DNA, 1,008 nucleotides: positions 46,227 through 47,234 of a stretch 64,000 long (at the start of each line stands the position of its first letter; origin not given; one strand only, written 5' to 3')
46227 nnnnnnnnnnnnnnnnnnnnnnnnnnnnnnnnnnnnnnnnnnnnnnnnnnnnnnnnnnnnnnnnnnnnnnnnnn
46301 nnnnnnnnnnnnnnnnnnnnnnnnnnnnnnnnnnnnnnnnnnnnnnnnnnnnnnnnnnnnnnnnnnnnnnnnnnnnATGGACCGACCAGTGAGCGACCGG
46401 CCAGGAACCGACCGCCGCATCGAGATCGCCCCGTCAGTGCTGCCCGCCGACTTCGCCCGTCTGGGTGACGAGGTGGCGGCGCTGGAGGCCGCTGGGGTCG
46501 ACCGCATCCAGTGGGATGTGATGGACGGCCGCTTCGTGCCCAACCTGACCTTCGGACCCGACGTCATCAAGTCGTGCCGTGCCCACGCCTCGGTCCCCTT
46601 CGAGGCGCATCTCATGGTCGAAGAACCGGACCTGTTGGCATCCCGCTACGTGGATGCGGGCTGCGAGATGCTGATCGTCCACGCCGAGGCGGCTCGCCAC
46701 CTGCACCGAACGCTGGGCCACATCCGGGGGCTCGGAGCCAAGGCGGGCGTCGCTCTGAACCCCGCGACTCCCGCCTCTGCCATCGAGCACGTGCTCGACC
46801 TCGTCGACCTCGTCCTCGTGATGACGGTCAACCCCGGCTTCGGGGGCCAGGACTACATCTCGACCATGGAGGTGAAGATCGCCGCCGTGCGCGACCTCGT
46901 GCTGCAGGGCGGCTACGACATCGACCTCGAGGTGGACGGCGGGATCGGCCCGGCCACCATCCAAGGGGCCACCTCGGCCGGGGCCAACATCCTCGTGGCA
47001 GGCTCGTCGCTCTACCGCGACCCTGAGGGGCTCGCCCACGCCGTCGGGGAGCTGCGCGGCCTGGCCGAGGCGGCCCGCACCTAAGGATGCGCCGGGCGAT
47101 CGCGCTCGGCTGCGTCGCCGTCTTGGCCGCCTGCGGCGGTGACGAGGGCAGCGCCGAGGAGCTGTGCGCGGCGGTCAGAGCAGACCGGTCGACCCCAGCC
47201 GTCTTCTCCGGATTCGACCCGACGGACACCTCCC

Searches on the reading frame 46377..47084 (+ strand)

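Call 15: search_protein_families(library=pfam, proteins=[window:46377-47084:+], max_evalue=0.001)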
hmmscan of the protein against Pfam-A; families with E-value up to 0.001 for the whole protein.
window:46377-47084:+ (235 aa): 1 family
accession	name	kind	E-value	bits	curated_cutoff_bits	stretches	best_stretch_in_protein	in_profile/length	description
PF00834.25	Ribul_P_3_epim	-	5.4e-72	241.8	21.1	1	16-213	1-198/198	Ribulose-phosphate 3 epimerase family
